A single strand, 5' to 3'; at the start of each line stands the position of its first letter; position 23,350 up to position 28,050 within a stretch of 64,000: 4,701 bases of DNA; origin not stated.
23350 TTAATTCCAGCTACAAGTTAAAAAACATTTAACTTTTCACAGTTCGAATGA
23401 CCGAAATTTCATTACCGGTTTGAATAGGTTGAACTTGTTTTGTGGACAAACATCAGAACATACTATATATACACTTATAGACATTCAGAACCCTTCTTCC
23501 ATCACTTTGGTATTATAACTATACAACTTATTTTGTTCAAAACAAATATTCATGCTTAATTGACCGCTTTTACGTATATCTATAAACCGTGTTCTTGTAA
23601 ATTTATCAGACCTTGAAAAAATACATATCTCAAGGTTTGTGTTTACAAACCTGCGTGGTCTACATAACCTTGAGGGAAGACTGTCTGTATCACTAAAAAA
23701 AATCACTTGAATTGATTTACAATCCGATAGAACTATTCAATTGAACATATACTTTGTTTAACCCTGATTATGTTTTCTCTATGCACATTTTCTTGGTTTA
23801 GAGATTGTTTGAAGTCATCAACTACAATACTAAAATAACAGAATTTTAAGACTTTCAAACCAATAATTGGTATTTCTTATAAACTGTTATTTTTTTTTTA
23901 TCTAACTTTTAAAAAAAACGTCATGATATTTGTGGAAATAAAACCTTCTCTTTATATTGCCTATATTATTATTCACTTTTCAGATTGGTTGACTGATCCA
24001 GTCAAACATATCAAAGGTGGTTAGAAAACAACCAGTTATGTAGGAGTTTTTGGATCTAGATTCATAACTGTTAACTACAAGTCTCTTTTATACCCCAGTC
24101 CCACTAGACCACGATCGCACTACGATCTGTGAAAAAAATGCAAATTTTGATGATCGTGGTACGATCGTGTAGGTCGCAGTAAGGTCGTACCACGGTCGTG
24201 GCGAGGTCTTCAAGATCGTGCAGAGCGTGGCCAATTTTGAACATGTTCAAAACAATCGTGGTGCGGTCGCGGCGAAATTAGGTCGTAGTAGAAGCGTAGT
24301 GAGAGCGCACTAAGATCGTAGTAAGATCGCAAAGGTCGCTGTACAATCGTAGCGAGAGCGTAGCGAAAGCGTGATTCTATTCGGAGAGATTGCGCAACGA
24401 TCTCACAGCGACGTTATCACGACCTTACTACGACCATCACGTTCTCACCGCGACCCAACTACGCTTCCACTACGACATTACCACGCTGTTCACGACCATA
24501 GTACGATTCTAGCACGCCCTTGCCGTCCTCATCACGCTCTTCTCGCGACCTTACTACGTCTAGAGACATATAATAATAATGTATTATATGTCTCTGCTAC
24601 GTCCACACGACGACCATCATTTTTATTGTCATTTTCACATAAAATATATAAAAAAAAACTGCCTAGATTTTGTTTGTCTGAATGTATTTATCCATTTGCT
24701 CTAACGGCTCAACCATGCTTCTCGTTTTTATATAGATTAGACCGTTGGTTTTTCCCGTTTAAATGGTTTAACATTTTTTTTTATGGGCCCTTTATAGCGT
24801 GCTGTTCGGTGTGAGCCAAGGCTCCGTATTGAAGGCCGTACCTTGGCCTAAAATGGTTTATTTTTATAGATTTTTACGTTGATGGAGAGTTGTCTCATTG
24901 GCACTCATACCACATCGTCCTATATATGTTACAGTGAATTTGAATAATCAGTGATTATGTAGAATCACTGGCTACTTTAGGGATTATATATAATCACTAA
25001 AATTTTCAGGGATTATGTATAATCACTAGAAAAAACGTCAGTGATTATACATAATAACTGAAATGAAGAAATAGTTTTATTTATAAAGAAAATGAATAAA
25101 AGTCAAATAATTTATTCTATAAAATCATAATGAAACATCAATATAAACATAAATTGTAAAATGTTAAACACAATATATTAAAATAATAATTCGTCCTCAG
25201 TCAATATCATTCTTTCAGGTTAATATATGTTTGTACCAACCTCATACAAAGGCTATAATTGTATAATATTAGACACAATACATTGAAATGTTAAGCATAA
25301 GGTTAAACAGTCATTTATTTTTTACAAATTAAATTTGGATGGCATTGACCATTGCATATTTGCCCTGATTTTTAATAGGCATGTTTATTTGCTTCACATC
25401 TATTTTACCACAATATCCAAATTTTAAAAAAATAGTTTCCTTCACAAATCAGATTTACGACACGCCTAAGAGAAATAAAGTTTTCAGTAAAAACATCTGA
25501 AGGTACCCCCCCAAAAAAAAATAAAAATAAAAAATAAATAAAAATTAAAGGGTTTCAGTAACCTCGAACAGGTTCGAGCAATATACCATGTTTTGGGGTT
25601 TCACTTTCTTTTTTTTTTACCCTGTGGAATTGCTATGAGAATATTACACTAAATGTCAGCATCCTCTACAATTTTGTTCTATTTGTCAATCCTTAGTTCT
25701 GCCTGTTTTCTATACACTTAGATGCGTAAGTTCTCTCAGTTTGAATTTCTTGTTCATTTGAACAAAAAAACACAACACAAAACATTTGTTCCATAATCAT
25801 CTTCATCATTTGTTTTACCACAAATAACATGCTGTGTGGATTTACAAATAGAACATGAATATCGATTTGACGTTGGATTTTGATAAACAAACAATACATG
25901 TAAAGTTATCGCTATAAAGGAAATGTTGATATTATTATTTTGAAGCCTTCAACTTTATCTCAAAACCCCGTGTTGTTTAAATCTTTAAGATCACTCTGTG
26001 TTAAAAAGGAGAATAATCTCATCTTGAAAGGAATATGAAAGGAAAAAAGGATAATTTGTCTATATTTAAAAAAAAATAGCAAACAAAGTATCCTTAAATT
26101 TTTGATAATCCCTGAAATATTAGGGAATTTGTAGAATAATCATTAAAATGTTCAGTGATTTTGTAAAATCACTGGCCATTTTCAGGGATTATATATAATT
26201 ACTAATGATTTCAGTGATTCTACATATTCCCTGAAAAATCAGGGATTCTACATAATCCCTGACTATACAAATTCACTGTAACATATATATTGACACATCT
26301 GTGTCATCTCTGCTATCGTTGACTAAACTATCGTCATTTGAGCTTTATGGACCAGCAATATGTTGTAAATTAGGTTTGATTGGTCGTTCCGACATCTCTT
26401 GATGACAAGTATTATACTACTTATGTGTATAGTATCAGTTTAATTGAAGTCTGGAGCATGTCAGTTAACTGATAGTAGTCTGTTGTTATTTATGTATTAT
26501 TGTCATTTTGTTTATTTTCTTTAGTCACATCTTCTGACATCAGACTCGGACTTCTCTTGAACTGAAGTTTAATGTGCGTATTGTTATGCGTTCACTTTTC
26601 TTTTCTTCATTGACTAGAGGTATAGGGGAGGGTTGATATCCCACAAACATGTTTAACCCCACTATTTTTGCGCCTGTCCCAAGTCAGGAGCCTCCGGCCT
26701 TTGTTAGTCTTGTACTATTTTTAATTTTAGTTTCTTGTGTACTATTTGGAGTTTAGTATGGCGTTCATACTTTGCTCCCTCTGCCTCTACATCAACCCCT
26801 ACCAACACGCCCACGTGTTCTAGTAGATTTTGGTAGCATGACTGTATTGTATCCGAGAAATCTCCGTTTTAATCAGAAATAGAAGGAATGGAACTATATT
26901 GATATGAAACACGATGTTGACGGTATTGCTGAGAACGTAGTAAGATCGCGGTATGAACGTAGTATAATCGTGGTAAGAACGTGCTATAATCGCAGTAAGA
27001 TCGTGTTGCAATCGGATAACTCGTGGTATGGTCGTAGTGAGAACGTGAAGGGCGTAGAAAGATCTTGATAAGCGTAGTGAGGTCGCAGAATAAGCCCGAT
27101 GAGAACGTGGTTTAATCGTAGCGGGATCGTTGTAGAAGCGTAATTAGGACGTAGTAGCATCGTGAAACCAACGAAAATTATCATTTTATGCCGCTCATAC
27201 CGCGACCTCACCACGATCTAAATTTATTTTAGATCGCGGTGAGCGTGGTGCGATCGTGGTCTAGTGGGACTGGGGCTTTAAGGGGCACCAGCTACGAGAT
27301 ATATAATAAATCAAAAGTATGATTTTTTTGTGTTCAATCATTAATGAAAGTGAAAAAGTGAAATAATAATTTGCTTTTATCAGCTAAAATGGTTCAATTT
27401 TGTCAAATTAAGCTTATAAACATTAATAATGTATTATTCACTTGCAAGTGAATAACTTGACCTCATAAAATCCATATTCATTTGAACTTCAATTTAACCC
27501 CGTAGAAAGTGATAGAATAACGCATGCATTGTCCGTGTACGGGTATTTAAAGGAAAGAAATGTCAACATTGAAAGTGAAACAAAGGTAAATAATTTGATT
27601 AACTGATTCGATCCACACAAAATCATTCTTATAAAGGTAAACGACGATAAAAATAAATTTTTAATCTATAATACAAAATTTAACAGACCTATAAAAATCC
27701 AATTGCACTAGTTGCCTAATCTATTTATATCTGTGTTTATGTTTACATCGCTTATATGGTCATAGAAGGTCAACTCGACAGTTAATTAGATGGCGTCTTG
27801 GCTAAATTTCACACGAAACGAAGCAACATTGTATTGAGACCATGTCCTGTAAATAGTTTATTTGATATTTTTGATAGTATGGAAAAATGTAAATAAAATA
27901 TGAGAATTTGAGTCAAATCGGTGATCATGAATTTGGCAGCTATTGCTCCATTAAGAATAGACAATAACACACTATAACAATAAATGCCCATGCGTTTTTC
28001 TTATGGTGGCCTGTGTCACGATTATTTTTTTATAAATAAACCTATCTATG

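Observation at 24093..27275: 3.2-kb foldback-like element whose arms are made of degenerate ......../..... subrepeats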

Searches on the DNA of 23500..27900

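Call 56: search_rna_families(source=window, start=23500, end=27900, threshold=evalue, max_evalue=1)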
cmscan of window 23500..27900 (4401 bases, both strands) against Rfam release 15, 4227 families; matches with E-value up to 1: 3.
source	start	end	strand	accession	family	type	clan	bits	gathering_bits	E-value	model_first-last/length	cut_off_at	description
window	24949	25062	+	RF04276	MIR4371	Gene; miRNA;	CL00144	31.6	110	0.0003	1-158/158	no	MIR4371 microRNA precursor family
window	26178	26269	-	RF00841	mir-384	Gene; miRNA;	-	28.3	72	0.067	1-88/88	no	mir-384 microRNA precursor family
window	24970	25033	+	RF00841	mir-384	Gene; miRNA;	-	23.7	72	0.92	1-88/88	no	mir-384 microRNA precursor family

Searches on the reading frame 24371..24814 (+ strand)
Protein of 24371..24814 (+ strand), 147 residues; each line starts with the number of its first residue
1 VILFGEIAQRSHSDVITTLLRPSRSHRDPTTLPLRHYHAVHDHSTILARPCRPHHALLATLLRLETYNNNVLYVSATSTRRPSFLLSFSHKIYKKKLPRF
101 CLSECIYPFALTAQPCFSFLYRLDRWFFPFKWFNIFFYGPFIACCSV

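Call 41: find_homologous_proteins(query=window:24371-24814:+, max_evalue=0.001)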
Query window:24371-24814:+ (147 aa): 3 proteins with E <= 0.001 among 33 candidates.
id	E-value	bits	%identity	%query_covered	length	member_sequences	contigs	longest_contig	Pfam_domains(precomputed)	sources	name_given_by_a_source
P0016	1.2e-46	176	72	93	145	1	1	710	-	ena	-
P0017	1.7e-26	111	56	83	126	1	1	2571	-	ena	-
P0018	3.1e-13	68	39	95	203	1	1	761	-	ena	-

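Call 45: find_encoding_contigs(protein=P0017, flank=10000, max_places=3)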
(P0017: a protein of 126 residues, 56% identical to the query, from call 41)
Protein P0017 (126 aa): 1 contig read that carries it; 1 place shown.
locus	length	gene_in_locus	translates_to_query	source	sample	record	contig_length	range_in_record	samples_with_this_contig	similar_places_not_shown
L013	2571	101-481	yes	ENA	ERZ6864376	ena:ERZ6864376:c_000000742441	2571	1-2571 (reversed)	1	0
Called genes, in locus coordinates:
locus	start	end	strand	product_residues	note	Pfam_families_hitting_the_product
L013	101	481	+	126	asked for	-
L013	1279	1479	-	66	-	PF00057:Ldl_recept_a (weak)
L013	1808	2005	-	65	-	PF00057:Ldl_recept_a (weak)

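Call 55: search_protein_families(library=pfam, proteins=[window:24371-24814:+], max_evalue=1)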
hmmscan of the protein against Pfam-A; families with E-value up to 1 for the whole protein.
window:24371-24814:+ (147 aa): 0 families

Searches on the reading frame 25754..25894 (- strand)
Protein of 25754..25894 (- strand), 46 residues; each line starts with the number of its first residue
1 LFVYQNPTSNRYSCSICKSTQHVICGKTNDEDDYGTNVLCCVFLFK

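Call 55: search_protein_families(library=pfam, proteins=[window:25754-25894:-], max_evalue=1)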
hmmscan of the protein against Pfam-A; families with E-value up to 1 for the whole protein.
window:25754-25894:- (46 aa): 1 family
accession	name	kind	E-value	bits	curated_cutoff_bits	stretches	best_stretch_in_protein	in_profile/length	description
PF23663.1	Znf_SCAND3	-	1.6e-08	34.8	27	1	10-41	2-35/50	SCAN domain-containing protein 3-like zinc finger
